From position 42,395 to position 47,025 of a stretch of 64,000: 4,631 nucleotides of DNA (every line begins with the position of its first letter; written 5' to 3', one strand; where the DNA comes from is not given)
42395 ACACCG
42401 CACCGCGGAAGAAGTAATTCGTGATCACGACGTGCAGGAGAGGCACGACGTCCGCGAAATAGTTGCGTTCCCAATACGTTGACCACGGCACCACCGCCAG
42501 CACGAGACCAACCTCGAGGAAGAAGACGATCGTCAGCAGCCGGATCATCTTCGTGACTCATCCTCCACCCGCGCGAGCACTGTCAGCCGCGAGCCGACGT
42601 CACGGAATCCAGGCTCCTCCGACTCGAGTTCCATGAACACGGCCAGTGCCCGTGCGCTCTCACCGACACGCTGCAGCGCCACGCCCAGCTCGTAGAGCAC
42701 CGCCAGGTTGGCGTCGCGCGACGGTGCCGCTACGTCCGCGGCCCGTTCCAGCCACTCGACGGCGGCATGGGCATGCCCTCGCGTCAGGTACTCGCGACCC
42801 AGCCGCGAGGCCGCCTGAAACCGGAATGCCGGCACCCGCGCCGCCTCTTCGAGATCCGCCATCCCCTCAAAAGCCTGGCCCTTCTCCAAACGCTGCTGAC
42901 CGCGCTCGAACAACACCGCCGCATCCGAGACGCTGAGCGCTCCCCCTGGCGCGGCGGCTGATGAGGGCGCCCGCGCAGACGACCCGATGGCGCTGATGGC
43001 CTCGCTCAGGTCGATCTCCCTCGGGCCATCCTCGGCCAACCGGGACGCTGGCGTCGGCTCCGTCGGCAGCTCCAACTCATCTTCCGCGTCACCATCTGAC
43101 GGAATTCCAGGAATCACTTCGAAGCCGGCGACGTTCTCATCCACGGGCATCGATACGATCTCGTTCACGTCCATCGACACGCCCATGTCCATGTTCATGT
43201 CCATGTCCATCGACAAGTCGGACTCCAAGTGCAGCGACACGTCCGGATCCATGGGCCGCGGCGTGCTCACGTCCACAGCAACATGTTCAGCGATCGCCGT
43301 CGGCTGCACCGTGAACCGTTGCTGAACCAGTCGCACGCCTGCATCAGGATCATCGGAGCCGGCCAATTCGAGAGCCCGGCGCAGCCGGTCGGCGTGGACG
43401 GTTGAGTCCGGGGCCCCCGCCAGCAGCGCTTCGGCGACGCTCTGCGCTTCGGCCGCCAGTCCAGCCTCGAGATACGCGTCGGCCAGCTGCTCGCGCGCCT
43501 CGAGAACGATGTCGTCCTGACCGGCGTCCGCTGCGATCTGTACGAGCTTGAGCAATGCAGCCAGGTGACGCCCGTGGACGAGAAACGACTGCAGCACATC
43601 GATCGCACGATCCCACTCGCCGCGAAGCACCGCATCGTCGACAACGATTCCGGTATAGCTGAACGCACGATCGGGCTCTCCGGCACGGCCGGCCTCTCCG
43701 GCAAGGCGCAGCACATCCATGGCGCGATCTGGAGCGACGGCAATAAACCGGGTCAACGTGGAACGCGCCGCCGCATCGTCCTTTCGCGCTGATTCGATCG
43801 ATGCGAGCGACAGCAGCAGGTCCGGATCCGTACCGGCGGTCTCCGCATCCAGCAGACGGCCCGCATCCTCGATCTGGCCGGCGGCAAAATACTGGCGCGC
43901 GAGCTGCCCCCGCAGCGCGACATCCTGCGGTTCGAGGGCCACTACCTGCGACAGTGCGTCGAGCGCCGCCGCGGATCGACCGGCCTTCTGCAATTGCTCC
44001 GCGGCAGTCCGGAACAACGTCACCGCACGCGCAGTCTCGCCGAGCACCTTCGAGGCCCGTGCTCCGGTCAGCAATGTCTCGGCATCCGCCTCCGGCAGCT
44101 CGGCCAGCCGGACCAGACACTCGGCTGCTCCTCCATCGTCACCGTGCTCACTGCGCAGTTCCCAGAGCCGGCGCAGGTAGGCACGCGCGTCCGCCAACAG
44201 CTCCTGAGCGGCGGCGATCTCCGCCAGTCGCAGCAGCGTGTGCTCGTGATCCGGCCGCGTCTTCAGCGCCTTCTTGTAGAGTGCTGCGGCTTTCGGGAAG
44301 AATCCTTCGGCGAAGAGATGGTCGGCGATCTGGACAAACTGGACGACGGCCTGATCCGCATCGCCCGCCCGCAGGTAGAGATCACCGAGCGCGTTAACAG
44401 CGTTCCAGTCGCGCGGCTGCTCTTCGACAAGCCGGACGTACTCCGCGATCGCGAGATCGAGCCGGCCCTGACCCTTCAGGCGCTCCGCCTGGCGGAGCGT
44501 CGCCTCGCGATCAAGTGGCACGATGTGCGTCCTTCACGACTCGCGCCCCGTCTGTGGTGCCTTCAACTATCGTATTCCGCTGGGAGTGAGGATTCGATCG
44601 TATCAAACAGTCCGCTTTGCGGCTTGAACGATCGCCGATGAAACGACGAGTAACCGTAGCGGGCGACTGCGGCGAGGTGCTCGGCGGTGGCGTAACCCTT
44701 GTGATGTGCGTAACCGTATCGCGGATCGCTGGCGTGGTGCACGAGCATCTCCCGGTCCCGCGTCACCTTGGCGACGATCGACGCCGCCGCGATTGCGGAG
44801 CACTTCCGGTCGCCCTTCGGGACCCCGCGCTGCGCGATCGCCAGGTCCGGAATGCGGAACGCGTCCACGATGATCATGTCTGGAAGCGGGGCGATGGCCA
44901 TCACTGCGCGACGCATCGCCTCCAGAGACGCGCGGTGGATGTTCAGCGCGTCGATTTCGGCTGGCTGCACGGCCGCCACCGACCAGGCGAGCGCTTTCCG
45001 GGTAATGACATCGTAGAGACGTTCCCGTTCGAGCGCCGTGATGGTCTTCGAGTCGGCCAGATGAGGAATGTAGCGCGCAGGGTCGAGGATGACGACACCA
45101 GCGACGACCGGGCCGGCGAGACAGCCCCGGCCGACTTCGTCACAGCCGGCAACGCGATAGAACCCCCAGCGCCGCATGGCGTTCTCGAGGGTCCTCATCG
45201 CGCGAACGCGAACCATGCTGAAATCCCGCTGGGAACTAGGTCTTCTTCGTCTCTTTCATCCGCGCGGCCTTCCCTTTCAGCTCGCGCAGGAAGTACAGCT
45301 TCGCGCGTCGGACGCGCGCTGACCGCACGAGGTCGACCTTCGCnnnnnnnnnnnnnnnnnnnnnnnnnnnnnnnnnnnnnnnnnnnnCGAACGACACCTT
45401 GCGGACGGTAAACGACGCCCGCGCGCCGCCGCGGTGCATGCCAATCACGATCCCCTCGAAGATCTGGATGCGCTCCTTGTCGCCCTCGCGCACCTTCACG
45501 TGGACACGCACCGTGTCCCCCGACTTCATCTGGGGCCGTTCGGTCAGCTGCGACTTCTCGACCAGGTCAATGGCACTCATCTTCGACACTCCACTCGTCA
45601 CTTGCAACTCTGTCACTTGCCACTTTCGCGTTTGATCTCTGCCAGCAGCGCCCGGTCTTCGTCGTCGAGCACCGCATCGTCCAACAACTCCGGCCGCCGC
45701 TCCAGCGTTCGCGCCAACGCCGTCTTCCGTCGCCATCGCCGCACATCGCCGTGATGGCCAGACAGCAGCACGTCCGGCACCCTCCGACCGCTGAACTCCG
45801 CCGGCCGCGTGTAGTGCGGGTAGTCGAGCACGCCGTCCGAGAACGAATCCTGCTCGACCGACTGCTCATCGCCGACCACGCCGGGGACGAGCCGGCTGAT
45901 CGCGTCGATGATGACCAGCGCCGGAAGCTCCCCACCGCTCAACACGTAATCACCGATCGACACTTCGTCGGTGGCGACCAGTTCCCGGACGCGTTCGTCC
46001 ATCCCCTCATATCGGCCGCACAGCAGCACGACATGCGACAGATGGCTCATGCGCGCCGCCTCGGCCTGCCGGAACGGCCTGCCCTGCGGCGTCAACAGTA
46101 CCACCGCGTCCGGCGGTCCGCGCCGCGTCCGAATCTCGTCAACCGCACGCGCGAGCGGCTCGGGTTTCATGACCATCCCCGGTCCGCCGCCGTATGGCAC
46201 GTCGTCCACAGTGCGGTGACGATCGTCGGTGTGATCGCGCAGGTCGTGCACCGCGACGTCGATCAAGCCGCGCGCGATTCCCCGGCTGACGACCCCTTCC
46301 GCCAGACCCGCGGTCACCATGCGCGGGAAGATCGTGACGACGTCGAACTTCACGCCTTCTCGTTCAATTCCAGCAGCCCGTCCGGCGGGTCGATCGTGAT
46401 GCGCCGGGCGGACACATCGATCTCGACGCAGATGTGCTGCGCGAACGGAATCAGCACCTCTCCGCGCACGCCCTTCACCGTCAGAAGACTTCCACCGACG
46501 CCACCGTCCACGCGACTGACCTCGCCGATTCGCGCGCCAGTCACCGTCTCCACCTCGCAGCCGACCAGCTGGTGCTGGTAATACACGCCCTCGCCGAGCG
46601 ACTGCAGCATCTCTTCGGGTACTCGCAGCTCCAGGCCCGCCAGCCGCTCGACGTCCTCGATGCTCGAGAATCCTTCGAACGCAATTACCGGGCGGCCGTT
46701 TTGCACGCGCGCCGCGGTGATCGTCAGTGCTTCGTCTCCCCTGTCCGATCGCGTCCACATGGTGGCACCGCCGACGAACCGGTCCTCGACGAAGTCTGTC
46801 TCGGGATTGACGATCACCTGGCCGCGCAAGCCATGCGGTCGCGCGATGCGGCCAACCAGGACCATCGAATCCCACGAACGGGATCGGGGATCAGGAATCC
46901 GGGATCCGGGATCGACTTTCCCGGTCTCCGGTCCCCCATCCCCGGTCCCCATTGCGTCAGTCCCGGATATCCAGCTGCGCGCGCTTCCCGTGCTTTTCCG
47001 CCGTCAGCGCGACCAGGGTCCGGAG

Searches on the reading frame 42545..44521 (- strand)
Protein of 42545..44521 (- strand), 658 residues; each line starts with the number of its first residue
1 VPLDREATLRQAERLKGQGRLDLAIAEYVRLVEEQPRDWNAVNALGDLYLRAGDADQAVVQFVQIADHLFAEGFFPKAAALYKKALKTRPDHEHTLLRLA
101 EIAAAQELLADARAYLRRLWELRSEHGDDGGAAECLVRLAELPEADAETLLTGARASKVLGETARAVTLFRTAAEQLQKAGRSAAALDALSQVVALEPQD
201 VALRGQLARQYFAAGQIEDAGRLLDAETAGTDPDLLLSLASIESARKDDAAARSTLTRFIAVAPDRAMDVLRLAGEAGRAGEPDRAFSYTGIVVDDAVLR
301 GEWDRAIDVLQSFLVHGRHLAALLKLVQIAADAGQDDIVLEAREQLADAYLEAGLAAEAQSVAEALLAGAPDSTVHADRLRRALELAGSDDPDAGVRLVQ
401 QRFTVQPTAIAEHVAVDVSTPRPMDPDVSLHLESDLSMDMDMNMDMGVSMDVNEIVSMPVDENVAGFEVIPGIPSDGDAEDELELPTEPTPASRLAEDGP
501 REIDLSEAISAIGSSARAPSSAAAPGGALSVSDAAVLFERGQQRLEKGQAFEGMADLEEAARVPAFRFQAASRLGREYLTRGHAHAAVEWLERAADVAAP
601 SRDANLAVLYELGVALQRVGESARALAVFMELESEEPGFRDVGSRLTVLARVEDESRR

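Call 18: search_protein_families(library=pfam, proteins=[window:42545-44521:-], max_evalue=0.001)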
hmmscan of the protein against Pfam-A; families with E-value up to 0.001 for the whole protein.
window:42545-44521:- (658 aa): 14 families
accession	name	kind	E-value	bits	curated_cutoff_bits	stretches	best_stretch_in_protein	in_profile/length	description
PF14559.12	TPR_19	-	1.2e-19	70.8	25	3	179-226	3-50/68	Tetratricopeptide repeat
PF13428.12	TPR_14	-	8.4e-15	54.2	23.5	0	64-102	6-44/44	Tetratricopeptide repeat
PF13432.12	TPR_16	-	2.3e-11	44.4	32.7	2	9-64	1-55/65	Tetratricopeptide repeat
PF13431.12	TPR_17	-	4.1e-10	39.6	24.4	0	28-59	2-33/34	Tetratricopeptide repeat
PF13414.12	TPR_11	-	7.1e-08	32.5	26.8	0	18-53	7-42/42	TPR repeat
PF13181.12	TPR_8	-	3.6e-07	30.3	25.7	0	573-597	6-30/34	Tetratricopeptide repeat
PF24575.1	TPR_Slam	-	1e-06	29.6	35.2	0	37-110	26-98/104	Surface lipoprotein assembly modifier, N-terminal TPR repeats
PF07719.23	TPR_2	-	1.5e-06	28.3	27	0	65-92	7-34/34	Tetratricopeptide repeat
PF13174.12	TPR_6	-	2.5e-06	28.2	26.3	0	235-265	2-32/33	Tetratricopeptide repeat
PF25064.1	ARM_TT21_5th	-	2.6e-06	28.2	27.8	0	21-65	17-60/117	TT21 fifth ARM repeats domain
PF20225.4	DUF6584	-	3.4e-05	24.4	27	0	179-222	15-58/171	Family of unknown function (DUF6584)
PF13424.12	TPR_12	-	3.5e-05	24.3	30.1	0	569-630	4-69/77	Tetratricopeptide repeat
PF12895.13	ANAPC3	-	0.00028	21.5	27.2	0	172-225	29-80/82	Anaphase-promoting complex, cyclosome, subunit 3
PF14561.12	TPR_20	-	0.00062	20.5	25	0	183-224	4-45/90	Tetratricopeptide repeat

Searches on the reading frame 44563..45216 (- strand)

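Call 36: search_protein_families(library=ncbifam, proteins=[window:44563-45216:-], max_evalue=0.00001)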
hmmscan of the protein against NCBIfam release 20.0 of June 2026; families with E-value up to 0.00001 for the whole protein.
window:44563-45216:- (217 aa): 9 families
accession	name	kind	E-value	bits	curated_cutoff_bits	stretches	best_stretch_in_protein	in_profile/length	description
NF000596.1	PRK00015.1-4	equivalog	7.4e-66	221.6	251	1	22-200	2-180/186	ribonuclease HII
NF000594.1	PRK00015.1-1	equivalog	7.8e-66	222.3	243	1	3-200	52-248/251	ribonuclease HII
NF000595.1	PRK00015.1-3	equivalog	4.6e-65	219.1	167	1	21-200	3-184/188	ribonuclease HII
NF000598.1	PRK00015.2-2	equivalog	1.2e-61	207.9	273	1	4-198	4-201/203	ribonuclease HII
NF000600.1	PRK00015.2-4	equivalog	3.2e-54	183.7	364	1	5-198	13-208/212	ribonuclease HII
NF010538.0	PRK13926.1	equivalog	2.6e-53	181.4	285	1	10-205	12-206/213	ribonuclease HII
NF010537.0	PRK13925.1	equivalog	1e-48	165.7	252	1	21-201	11-196/200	ribonuclease HII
NF011119.0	PRK14550.1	equivalog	7.3e-22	78.4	350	1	22-200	2-188/204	ribonuclease HII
TIGR00729.1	TIGR00729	equivalog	3.6e-17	63.1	123.3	1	22-162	1-162/207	ribonuclease HII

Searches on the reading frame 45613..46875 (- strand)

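Call 36: search_protein_families(library=ncbifam, proteins=[window:45613-46875:-], max_evalue=0.00001)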
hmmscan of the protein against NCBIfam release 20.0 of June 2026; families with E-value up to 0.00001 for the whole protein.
window:45613-46875:- (420 aa): 2 families
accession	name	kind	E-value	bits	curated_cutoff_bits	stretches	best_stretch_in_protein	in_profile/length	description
NF000648.1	PRK00026.1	equivalog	2.6e-93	311.2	220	1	176-398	2-221/221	tRNA (guanosine(37)-N1)-methyltransferase TrmD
TIGR00088.1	trmD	equivalog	1.2e-87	293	195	1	175-401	1-224/233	tRNA (guanosine(37)-N1)-methyltransferase TrmD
